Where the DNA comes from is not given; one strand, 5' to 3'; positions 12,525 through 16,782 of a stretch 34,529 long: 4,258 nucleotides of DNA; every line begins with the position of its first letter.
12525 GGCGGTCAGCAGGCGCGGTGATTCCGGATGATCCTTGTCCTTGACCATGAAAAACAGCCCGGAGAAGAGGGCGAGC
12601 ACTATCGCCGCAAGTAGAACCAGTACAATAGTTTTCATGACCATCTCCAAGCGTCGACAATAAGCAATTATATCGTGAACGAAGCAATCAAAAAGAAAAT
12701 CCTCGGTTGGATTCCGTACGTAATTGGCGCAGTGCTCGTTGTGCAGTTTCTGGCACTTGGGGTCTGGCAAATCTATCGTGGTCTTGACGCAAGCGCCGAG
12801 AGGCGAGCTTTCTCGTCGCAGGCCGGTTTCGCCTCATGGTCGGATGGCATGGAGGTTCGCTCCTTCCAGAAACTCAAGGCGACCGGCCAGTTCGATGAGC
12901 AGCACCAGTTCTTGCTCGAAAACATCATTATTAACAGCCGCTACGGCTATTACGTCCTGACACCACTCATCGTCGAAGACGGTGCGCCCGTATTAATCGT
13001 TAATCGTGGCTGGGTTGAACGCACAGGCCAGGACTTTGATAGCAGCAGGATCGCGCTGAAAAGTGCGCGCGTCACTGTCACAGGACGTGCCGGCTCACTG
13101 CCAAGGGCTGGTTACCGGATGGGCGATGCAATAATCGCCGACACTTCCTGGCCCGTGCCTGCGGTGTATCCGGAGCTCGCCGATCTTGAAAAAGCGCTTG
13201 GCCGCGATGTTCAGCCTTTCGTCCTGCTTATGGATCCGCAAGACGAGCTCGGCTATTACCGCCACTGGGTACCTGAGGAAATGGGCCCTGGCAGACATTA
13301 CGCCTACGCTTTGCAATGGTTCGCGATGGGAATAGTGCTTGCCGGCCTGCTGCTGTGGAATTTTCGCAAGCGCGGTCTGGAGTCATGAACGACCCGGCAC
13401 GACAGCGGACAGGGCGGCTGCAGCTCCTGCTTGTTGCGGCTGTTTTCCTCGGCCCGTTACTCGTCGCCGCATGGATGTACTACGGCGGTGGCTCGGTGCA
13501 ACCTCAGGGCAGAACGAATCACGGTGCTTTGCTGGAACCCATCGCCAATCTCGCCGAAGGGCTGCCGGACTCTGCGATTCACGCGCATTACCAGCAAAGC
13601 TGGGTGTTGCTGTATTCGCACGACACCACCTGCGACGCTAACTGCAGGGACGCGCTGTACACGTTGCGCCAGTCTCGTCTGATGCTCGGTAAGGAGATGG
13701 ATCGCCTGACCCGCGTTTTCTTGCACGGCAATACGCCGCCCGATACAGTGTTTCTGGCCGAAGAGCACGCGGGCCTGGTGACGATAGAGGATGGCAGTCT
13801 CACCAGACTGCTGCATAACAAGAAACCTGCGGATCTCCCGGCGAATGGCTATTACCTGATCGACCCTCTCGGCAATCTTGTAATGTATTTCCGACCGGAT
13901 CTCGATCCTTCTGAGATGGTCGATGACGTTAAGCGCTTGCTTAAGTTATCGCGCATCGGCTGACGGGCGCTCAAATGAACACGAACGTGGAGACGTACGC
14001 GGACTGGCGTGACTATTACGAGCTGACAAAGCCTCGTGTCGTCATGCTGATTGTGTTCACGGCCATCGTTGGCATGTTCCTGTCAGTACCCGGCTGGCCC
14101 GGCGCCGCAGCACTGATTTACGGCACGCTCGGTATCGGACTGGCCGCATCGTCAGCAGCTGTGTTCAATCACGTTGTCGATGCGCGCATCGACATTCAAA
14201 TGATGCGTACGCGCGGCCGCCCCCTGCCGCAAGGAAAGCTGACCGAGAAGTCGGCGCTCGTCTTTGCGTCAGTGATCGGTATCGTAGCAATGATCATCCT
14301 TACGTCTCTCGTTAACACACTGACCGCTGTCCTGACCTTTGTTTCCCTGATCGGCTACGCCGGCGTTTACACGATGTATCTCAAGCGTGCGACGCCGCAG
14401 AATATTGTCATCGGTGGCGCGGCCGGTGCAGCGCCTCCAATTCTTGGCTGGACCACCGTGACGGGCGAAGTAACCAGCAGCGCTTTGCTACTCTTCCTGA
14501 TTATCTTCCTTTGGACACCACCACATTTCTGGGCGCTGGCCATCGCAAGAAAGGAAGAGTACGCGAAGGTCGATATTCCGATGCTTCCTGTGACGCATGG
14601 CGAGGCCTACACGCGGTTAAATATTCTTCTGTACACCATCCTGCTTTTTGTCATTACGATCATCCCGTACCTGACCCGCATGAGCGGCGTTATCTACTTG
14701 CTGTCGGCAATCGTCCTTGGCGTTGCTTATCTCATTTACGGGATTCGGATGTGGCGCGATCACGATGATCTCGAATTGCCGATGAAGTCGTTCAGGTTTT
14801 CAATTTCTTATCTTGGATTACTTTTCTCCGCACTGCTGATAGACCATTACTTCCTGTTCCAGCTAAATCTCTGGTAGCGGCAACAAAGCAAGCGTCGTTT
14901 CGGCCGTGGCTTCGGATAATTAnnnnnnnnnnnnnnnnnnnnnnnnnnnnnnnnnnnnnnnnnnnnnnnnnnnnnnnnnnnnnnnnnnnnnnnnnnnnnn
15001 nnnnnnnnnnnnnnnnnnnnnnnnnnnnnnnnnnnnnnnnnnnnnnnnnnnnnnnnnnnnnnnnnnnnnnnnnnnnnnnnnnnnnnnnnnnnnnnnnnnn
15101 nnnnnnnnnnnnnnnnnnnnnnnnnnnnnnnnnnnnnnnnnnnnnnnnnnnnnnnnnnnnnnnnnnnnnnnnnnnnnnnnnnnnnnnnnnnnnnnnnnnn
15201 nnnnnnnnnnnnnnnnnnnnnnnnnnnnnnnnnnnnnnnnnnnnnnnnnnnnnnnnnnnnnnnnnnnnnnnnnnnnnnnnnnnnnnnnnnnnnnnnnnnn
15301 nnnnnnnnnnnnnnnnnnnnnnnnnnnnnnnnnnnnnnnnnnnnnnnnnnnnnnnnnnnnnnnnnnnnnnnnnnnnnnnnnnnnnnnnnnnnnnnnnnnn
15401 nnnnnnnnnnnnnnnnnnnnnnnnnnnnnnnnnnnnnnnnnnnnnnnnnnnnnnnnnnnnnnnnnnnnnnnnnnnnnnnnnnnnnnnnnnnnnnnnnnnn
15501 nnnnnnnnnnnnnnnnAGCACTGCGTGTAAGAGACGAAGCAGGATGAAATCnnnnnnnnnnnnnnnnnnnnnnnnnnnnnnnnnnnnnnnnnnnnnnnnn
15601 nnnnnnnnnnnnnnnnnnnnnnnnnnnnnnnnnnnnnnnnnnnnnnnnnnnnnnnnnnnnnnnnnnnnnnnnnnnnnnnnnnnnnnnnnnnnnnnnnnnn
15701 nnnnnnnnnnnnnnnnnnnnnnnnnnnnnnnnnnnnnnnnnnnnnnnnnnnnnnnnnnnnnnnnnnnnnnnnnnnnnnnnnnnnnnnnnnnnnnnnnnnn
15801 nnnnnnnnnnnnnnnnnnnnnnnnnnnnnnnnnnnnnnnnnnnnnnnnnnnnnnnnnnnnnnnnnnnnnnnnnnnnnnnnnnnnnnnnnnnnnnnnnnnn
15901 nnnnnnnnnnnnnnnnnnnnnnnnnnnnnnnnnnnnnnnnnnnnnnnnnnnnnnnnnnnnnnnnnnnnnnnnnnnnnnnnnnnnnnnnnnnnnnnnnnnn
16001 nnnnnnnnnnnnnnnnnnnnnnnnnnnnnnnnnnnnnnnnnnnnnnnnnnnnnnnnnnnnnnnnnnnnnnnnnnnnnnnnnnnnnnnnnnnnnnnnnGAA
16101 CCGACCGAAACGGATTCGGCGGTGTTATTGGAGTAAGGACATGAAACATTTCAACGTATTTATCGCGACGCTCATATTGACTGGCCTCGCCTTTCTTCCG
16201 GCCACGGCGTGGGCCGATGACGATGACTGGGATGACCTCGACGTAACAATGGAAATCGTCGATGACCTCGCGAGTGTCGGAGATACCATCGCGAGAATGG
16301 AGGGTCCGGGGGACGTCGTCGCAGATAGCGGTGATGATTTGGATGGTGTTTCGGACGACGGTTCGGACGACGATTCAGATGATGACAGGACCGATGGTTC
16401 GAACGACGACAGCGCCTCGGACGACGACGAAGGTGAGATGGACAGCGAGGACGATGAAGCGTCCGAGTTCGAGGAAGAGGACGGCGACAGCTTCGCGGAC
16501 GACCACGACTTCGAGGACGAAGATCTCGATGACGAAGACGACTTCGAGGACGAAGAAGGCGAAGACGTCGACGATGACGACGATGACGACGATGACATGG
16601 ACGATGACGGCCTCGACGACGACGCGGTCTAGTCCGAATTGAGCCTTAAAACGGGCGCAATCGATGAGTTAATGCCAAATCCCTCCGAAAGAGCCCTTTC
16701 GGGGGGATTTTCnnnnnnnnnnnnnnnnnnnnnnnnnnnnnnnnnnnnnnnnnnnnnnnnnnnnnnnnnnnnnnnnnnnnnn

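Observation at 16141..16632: Extreme polyanionic secreted protein (about 77 acidic residues in about 138)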

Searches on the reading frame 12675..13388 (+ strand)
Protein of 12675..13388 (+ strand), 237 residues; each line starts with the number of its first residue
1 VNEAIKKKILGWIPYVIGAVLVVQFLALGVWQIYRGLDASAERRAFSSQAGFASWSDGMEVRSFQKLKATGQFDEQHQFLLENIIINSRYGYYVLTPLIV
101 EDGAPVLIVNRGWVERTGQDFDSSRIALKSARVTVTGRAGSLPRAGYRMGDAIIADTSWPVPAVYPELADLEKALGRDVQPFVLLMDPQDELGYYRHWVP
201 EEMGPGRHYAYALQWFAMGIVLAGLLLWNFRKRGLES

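Call 4: search_protein_families(library=pfam, proteins=[window:12675-13388:+], max_evalue=0.01)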
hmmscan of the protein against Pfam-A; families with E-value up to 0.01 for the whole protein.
window:12675-13388:+ (237 aa): 1 family
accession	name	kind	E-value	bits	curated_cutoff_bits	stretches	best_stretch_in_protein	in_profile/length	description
PF02104.20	SURF1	-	4.2e-31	109.3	23.4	1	20-220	2-205/205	SURF1 family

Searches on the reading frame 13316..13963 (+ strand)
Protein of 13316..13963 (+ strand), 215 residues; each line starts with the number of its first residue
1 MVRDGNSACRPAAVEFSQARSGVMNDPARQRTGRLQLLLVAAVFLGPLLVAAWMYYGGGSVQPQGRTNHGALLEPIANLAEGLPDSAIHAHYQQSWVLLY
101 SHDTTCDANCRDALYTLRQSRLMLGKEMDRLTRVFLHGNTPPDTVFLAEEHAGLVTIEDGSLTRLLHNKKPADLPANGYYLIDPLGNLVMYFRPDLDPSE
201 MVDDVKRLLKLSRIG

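Call 4: search_protein_families(library=pfam, proteins=[window:13316-13963:+], max_evalue=0.01)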
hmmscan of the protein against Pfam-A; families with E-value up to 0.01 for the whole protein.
window:13316-13963:+ (215 aa): 0 families

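Call 10: search_protein_families(library=ncbifam, proteins=[window:13316-13963:+], max_evalue=0.1)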
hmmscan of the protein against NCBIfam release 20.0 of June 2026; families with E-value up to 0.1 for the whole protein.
window:13316-13963:+ (215 aa): 1 family
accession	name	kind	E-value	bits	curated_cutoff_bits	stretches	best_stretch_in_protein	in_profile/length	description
NF058629.1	PA0111_fam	equivalog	6.7e-26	91.3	230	1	31-215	2-180/180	PA_0111/PP_0108 family redox-active disulfide protein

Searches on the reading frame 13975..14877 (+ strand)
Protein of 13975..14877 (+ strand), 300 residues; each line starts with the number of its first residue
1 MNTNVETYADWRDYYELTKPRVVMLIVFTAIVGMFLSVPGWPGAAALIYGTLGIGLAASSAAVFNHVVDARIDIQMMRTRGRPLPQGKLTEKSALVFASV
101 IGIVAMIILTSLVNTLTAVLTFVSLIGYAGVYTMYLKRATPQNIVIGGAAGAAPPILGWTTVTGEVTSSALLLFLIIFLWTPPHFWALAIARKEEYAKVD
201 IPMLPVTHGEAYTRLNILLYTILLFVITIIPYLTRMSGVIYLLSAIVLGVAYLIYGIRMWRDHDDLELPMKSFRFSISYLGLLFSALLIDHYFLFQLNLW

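Call 4: search_protein_families(library=pfam, proteins=[window:13975-14877:+], max_evalue=0.01)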
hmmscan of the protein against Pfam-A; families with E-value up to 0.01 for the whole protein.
window:13975-14877:+ (300 aa): 1 family
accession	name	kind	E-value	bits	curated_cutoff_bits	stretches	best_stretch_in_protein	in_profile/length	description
PF01040.23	UbiA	-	7.2e-65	219.2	34.2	1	27-267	2-239/250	UbiA prenyltransferase family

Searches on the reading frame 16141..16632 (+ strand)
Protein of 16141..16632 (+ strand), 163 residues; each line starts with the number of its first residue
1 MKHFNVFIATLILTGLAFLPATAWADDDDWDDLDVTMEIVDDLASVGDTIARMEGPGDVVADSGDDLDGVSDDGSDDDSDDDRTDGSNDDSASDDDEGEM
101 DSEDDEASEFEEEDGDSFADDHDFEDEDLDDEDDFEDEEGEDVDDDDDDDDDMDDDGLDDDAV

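Call 4: search_protein_families(library=pfam, proteins=[window:16141-16632:+], max_evalue=0.01)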
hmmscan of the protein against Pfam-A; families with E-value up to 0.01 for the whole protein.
window:16141-16632:+ (163 aa): 0 families

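Call 10: search_protein_families(library=ncbifam, proteins=[window:16141-16632:+], max_evalue=0.1)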
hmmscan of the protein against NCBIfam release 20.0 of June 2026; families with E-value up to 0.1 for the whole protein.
window:16141-16632:+ (163 aa): 0 families

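Call 12: find_homologous_proteins(query=window:16141-16629:+, max_evalue=0.001)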
Query window:16141-16629:+ (163 aa): 14 proteins with E <= 0.001 among 1158 candidates.
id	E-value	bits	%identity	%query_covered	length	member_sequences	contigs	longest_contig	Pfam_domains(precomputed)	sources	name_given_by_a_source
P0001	3.7e-43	165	92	37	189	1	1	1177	PF27553.1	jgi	-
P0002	2.3e-40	156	89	39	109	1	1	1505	-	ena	-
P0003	1.0e-17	83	34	85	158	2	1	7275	-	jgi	jgi:hypothetical protein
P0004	1.6e-17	82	54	32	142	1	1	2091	-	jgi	-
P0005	3.5e-17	81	-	-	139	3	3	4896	-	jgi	-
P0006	1.7e-16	79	-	-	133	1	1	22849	-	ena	-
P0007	2.4e-16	78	-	-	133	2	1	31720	-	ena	-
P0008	2.4e-16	78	-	-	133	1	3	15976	-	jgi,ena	-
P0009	6.1e-16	77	-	-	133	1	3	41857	-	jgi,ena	-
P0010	1.3e-15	76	-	-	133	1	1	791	-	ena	-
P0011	3.2e-15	74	55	34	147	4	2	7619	-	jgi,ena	-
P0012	2.8e-12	65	-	-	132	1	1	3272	-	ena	-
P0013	4.8e-12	64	61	34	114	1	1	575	-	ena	-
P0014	8.4e-11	60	61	34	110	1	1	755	-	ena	-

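Call 19: search_protein_families(library=pfam, proteins=[window:16213-16629:+], max_evalue=10)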
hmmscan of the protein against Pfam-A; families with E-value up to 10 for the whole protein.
window:16213-16629:+ (139 aa): 0 families

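Call 43: search_protein_representatives(alignment_id=A4)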
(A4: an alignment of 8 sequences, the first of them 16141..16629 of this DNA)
Query: 8 sequences, 153 profile positions. Proteins with E-value up to 0.001 (for the whole library): 195; up to 1e-10: 107; up to 1e-30: 4. The best 150 are listed.
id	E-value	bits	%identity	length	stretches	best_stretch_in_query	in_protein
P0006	2.1e-55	203.3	-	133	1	1-134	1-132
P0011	1.3e-52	194.2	-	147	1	1-152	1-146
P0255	5.1e-47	176.1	-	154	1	1-151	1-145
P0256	3.7e-35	137.6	-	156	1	1-150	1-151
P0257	8.2e-28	113.7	-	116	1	1-105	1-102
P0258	1.9e-27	112.5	-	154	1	1-148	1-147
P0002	4.5e-26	108.1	-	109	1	1-92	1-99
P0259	4.3e-25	104.9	-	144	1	1-151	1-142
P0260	6.3e-25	104.3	-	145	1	2-149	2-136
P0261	6.2e-24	101.1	-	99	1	1-94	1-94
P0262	2.5e-23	99.1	-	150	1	1-151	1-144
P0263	2.7e-23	99.0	-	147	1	1-150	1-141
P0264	1.4e-22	96.7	-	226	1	1-139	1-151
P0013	6.3e-22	94.6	-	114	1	1-80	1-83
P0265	2.7e-21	92.5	-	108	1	1-114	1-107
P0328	3.1e-14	69.6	-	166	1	1-151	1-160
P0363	3.0e-10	56.7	-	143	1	1-131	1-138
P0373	1.8e-09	54.2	-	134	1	1-141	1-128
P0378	5.6e-09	52.6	-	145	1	1-129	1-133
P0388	6.8e-08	49.0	-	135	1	15-129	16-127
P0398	3.4e-07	46.8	-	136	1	14-148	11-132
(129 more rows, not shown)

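Call 51: find_encoding_contigs(protein=P0398, flank=6000, max_places=4)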
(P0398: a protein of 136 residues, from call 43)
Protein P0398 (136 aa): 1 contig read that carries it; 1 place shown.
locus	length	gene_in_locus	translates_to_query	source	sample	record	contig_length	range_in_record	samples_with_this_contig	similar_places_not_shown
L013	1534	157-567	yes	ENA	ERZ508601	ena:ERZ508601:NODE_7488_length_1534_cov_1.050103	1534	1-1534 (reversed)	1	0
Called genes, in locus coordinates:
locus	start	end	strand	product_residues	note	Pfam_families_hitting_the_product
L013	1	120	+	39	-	?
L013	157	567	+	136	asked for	-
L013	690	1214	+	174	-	PF07721:TPR_4 (faint)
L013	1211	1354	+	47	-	-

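Call 52: find_encoding_contigs(protein=P0388, flank=7000, max_places=3)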
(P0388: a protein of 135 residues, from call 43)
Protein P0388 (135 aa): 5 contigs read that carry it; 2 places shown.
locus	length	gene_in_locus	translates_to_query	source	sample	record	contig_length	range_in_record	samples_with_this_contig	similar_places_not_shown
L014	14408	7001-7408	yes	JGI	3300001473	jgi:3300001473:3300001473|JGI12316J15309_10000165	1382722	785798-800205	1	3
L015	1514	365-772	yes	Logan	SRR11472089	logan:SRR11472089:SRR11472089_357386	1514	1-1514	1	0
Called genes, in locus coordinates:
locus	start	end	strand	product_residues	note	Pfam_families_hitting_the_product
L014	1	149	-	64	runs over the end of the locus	PF11137:DUF2909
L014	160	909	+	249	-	PF02104:SURF1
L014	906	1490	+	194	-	PF26978:TM-like_N, PF26971:TM-like_Thioredoxin-like_C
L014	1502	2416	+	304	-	PF01040:UbiA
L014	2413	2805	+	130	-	-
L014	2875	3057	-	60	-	PF13396:PLDc_N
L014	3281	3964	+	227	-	-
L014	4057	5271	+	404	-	PF02492:cobW, PF07683:CobW_C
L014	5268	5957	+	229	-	PF08856:DUF1826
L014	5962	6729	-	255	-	PF13489:Methyltransf_23, PF07021:MetW, PF08241:Methyltransf_11, PF08242:Methyltransf_12, PF13649:Methyltransf_25, PF13847:Methyltransf_31 (weak)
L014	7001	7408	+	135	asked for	-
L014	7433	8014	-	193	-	PF01872:RibD_C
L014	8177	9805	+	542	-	-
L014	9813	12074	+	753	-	PF00580:UvrD-helicase, PF13245:AAA_19, PF13361:UvrD_C, PF13538:UvrD_C_2 (weak), PF21196:PcrA_UvrD_tudor (weak)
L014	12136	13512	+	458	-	PF00070:Pyr_redox (faint), PF01210:NAD_Gly3P_dh_N (faint), PF01262:AlaDh_PNT_C (faint), PF01266:DAO (faint), PF02254:TrkA_N, PF02080:TrkA_C, PF02254:TrkA_N, PF02080:TrkA_C, +7 more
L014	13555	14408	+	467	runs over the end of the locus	PF02386:TrkH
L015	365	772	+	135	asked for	-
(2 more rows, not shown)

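Call 53: find_encoding_contigs(protein=P0378, flank=7000, max_places=3)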
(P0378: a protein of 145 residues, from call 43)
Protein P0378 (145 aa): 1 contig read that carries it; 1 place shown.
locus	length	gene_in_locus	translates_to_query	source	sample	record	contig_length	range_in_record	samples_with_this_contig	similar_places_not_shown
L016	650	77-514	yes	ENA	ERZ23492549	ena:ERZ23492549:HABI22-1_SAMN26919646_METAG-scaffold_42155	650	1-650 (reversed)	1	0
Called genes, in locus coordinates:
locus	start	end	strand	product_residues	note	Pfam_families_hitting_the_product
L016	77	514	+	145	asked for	-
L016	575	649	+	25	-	?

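Call 55: search_protein_families(library=pfam, proteins=[L014:8177-9802:+, L014:2413-2802:+, L014:3281-3961:+, L013:1-120:+], max_evalue=0.01)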
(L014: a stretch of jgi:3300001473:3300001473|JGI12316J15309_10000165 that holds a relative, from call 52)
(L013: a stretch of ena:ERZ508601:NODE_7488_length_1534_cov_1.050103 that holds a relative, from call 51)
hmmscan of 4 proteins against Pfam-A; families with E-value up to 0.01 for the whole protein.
L014:8177-9802:+ (542 aa): 4 families
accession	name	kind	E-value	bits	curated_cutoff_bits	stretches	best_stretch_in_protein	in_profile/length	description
PF07719.23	TPR_2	-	0.00013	22.3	27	0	70-95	3-28/34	Tetratricopeptide repeat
PF10082.15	BBP2_2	-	0.00016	21.1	23.7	1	487-536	327-375/378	Putative beta-barrel porin 2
PF07721.20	TPR_4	-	0.00028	21.7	27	0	103-125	2-24/26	Tetratricopeptide repeat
PF13424.12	TPR_12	-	0.0027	18.3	30.1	0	102-140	3-41/77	Tetratricopeptide repeat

L014:2413-2802:+ (130 aa): 0 families

L014:3281-3961:+ (227 aa): 0 families

L013:1-120:+ (39 aa): 0 families

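Call 56: find_encoding_contigs(protein=P0363, flank=7000, max_places=3)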
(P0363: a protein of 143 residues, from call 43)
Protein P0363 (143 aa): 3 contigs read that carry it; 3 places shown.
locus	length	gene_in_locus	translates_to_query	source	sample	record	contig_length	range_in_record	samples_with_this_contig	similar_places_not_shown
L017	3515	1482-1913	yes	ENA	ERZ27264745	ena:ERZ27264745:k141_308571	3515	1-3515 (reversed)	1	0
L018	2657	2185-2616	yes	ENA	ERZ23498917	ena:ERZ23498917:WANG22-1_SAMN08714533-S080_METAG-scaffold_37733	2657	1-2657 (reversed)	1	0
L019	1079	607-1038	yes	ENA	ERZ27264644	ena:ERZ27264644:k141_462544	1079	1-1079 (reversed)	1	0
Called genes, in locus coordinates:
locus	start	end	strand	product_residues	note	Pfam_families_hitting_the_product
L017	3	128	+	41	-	?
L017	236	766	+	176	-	PF04542:Sigma70_r2, PF22029:PhyR_sigma2 (weak), PF08281:Sigma70_r4_2, PF04545:Sigma70_r4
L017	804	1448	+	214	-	-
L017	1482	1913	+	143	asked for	-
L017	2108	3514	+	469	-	?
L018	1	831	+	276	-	?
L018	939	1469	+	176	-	PF04542:Sigma70_r2, PF22029:PhyR_sigma2 (weak), PF08281:Sigma70_r4_2, PF04545:Sigma70_r4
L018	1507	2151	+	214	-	-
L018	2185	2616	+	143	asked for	-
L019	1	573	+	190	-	?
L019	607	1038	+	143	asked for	-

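Call 57: find_encoding_contigs(protein=P0373, flank=7000, max_places=3)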
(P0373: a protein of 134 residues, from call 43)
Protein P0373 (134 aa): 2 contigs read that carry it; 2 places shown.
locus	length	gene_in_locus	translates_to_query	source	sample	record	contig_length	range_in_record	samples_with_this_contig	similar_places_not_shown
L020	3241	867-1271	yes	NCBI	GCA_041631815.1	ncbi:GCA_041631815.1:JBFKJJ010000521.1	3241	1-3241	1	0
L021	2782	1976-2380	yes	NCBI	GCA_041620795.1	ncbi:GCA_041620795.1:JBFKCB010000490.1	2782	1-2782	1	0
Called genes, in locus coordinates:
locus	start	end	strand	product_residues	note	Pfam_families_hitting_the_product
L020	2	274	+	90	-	?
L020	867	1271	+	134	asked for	-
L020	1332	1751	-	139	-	PF08448:PAS_4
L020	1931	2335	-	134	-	-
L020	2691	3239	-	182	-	?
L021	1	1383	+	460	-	?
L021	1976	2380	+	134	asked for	-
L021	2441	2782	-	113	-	?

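Call 58: find_encoding_contigs(protein=P0328, flank=7000, max_places=3)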
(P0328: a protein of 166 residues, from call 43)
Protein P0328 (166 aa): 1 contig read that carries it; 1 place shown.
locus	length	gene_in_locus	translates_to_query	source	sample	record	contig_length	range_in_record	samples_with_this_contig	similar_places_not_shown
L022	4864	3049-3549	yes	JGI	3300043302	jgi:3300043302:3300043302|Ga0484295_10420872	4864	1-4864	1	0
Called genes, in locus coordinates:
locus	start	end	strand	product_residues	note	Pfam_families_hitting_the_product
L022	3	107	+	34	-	?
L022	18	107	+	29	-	-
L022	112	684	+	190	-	PF26971:TM-like_Thioredoxin-like_C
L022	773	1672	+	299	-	PF01040:UbiA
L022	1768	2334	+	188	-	PF04542:Sigma70_r2, PF08281:Sigma70_r4_2, PF04545:Sigma70_r4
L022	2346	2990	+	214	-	PF13490:zf-HC2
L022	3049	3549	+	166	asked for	-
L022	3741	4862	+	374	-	?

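Call 80: search_solved_structures(query=A4, max_evalue=1)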
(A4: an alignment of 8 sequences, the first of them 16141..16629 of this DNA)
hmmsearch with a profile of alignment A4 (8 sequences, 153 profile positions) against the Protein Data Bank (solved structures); distinct sequences matched with E-value up to 1: 8.
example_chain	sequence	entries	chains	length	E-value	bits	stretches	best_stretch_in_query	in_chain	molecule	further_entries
8zbb_A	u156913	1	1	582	0.15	15.4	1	8-76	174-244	Muropeptide transporter,Soluble cytochrome b562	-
9j9z_A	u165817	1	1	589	0.15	15.4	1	8-76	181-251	Muropeptide transporter,Soluble cytochrome b562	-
8s4d_A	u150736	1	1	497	0.17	15.2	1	10-76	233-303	Apelin receptor,Soluble cytochrome b562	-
4ib4_A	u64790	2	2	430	0.87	12.9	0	5-76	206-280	Chimera protein of human 5-hydroxytryptamine receptor 2B and E. Coli soluble cytochrome b5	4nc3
5tvn_A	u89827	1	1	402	0.88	12.9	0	5-76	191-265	Chimera protein of human 5-hydroxytryptamine receptor 2B and E. Coli soluble cytochrome b5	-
6drx_A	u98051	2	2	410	0.91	12.9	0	5-76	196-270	5HT2B receptor, BRIL chimera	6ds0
6dry_A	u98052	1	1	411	0.91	12.8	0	5-76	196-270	5HT2B receptor, BRIL chimera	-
6drz_A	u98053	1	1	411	0.92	12.8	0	5-76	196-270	5HT2B receptor, BRIL chimera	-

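Call 83: find_related_loci(query=A4, collection=metagenome_contigs, flank=4500)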
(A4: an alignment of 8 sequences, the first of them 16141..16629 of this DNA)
Query A4 (163 aa) in metagenome_contigs; peptide patterns used: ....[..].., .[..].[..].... (x = any residue, [..] = any of these).
600 stretches matched a pattern (row limit reached: there are more); 15 encode a relative of the query (tblastn E <= 1e-3); 15 distinct loci.
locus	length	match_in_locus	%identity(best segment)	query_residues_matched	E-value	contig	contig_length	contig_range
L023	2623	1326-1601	88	1-96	8e-31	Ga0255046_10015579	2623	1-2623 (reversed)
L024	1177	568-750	92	1-61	3e-28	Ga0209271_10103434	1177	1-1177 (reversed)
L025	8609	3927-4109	89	1-61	4e-26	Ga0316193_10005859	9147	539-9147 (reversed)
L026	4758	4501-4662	63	1-56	2e-18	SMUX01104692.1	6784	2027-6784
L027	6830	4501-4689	54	1-65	2e-16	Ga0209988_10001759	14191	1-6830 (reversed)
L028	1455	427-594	62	1-58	2e-16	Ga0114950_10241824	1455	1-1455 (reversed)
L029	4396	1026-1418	46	1-140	3e-15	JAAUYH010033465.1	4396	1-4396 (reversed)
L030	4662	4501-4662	55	1-56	2e-14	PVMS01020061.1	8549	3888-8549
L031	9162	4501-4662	54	1-56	2e-14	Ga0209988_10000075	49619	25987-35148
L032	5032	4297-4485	46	1-66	1e-12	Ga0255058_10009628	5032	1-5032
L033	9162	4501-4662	55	1-56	2e-12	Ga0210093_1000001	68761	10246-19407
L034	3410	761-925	55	1-56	2e-12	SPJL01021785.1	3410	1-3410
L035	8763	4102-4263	55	1-56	3e-9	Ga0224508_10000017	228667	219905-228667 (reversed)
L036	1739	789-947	54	1-56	2e-9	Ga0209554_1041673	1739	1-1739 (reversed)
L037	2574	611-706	47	25-56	2e-5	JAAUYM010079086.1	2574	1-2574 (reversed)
